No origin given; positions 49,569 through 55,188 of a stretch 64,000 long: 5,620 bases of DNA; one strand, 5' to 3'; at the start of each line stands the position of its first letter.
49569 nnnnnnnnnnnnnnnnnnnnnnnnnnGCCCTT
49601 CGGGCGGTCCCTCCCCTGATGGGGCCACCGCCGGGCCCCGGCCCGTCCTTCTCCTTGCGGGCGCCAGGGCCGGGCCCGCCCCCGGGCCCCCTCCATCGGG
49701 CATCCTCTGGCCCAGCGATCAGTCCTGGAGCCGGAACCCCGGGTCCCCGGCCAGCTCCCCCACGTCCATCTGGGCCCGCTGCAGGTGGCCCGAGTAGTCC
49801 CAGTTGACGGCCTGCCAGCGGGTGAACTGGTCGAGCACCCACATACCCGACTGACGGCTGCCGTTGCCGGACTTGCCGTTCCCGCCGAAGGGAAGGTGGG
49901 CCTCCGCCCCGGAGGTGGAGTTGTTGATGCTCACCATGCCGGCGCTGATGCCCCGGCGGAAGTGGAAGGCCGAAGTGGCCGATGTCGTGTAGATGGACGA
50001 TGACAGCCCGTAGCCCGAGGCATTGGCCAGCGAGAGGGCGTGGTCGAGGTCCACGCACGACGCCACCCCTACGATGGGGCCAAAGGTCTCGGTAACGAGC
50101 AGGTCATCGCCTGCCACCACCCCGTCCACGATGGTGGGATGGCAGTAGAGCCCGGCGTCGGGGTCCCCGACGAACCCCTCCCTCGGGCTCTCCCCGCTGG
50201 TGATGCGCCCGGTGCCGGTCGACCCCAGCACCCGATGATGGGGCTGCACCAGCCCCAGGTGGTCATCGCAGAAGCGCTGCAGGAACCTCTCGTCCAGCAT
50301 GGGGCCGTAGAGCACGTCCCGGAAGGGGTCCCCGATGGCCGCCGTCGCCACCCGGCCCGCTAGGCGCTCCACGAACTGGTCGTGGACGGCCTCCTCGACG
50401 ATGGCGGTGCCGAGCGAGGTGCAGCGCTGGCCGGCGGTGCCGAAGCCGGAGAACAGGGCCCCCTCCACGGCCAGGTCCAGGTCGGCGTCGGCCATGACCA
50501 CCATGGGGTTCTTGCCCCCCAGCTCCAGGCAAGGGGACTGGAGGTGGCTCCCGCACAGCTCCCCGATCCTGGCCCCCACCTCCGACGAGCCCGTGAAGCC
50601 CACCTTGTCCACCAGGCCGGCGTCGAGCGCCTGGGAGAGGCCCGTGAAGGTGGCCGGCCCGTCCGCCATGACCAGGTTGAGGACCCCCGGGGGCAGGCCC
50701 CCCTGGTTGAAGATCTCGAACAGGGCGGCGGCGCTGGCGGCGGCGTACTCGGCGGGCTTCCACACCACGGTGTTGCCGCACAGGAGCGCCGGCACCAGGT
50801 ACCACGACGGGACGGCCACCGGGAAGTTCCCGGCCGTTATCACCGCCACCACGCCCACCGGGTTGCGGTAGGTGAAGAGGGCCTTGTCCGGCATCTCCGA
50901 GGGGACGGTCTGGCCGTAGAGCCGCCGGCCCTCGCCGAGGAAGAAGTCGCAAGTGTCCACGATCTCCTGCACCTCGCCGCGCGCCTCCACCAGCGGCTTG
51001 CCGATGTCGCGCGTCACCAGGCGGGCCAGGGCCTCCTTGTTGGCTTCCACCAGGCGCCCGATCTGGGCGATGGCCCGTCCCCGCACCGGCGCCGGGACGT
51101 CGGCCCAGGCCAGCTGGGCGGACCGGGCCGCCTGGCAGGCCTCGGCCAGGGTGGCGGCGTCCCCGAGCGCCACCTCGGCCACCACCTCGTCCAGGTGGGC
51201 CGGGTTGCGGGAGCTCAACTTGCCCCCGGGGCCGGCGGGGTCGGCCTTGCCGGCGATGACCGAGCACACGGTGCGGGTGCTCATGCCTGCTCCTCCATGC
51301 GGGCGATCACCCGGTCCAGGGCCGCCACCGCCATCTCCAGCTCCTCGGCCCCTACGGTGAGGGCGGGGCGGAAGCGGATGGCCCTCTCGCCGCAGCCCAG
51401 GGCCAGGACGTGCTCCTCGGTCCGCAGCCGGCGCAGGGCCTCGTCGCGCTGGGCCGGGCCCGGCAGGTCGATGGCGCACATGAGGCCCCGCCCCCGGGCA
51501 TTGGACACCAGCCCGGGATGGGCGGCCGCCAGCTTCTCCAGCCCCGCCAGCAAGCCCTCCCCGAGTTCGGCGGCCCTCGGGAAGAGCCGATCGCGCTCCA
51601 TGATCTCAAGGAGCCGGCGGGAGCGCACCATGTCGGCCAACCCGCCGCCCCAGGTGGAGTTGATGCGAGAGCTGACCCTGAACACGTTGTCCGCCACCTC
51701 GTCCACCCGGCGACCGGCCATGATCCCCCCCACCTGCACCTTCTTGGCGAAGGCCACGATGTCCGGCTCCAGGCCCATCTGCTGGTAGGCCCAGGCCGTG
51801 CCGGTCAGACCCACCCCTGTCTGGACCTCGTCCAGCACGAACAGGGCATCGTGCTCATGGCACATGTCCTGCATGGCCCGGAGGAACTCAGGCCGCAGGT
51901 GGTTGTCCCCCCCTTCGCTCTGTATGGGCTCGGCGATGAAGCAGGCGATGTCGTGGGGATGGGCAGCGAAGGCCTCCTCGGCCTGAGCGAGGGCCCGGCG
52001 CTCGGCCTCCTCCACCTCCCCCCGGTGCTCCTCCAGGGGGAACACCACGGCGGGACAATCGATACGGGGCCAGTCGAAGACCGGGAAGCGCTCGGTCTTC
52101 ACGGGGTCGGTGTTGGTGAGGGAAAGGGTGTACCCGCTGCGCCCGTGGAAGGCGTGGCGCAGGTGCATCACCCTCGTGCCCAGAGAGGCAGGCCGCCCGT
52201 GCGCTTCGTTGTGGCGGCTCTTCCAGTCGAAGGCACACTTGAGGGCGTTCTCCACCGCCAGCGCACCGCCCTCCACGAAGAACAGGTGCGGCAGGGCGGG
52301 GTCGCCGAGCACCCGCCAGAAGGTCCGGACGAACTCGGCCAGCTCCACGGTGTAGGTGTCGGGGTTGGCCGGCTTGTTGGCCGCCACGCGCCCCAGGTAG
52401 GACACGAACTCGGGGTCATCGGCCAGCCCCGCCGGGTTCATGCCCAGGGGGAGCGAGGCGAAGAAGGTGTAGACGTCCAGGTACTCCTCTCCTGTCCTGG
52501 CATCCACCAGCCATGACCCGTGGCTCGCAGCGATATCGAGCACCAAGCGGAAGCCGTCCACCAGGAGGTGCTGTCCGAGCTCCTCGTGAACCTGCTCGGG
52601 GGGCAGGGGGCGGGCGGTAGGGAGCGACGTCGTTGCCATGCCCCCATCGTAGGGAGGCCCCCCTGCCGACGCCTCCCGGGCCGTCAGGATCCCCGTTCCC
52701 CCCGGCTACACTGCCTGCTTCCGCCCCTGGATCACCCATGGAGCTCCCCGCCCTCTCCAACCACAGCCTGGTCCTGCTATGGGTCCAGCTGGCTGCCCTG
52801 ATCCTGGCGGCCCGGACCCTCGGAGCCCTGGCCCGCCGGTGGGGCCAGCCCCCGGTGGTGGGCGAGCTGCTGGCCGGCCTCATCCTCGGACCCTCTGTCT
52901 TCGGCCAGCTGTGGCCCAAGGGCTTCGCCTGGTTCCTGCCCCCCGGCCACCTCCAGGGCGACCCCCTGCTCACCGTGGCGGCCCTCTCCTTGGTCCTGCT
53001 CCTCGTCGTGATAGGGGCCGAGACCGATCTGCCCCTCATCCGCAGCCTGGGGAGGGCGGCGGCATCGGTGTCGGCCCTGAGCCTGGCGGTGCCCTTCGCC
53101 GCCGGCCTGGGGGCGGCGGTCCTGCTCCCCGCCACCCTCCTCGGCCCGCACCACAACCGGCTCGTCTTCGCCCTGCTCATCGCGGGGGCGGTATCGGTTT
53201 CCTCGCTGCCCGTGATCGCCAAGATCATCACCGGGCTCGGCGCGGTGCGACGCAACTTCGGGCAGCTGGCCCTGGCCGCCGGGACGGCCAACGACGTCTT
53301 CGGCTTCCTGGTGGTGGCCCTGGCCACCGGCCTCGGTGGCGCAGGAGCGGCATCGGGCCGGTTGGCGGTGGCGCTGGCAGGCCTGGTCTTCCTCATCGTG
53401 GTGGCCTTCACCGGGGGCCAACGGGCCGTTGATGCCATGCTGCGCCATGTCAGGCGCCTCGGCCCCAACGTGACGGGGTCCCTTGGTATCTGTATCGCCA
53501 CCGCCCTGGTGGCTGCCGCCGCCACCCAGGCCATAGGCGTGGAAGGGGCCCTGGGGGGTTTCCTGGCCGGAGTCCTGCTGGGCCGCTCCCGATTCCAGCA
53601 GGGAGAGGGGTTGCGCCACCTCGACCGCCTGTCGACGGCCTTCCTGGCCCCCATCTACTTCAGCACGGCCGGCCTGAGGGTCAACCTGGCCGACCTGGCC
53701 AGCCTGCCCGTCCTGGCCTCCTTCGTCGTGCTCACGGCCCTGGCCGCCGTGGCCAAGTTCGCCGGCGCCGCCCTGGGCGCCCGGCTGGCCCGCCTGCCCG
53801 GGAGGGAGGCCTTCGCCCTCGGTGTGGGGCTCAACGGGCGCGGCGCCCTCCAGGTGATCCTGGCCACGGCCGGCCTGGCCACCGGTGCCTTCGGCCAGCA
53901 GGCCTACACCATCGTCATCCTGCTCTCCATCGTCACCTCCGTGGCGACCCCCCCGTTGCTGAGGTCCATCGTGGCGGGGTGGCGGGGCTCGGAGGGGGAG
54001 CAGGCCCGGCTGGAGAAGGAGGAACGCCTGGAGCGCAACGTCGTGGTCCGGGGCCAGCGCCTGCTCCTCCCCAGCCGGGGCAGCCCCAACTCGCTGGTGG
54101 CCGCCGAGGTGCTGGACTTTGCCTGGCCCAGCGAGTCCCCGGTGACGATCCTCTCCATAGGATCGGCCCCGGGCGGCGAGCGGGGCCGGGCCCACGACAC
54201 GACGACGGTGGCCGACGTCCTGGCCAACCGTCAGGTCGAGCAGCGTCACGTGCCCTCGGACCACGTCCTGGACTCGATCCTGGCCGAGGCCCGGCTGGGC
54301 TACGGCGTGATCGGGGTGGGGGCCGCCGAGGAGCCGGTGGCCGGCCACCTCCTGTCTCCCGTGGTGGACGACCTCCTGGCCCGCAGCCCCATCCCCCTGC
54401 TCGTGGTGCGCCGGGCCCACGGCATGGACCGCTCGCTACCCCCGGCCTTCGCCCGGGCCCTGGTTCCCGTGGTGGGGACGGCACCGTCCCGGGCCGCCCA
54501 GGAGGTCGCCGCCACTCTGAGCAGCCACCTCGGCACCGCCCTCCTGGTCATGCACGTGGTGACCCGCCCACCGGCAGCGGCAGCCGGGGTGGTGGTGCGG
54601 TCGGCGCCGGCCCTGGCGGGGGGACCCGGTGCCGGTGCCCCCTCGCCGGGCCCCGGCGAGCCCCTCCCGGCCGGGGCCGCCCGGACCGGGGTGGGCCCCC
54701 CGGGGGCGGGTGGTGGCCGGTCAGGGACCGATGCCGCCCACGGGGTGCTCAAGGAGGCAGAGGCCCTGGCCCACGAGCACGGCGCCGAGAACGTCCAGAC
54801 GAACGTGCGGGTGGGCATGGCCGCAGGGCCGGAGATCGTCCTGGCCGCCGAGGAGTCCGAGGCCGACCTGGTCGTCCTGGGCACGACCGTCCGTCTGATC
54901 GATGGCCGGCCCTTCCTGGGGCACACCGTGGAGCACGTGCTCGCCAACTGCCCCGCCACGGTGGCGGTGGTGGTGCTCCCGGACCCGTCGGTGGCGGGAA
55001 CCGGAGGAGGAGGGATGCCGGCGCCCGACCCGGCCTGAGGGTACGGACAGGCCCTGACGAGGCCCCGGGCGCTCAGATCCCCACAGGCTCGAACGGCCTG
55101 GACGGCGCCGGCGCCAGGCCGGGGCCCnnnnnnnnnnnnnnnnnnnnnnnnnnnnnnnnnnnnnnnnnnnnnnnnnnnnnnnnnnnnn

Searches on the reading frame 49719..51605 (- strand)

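Call 55: search_protein_families(library=pfam, proteins=[window:49719-51605:-], max_evalue=0.00001)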
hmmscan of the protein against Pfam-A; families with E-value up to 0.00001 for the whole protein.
window:49719-51605:- (628 aa): 1 family
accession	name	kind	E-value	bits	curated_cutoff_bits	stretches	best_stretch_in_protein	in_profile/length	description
PF00171.27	Aldedh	-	1.4e-126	423.2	23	1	129-600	8-461/461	Aldehyde dehydrogenase family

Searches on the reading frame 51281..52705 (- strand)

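Call 55: search_protein_families(library=pfam, proteins=[window:51281-52705:-], max_evalue=0.00001)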
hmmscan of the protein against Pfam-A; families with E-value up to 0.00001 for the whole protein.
window:51281-52705:- (474 aa): 1 family
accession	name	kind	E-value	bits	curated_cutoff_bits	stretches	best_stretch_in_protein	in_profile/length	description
PF00202.27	Aminotran_3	-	2.4e-72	244.3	30.5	1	55-467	10-403/403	Aminotransferase class-III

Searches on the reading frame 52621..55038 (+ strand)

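Call 55: search_protein_families(library=pfam, proteins=[window:52621-55038:+], max_evalue=0.00001)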
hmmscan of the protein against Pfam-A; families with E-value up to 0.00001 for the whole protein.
window:52621-55038:+ (805 aa): 2 families
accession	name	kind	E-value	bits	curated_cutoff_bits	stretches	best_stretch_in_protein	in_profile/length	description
PF00999.27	Na_H_Exchanger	-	6.6e-45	154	26.2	1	63-447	3-373/375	Sodium/hydrogen exchanger, transmembrane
PF00582.32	Usp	-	1.3e-12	48.9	24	1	703-784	56-140/141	Universal stress protein family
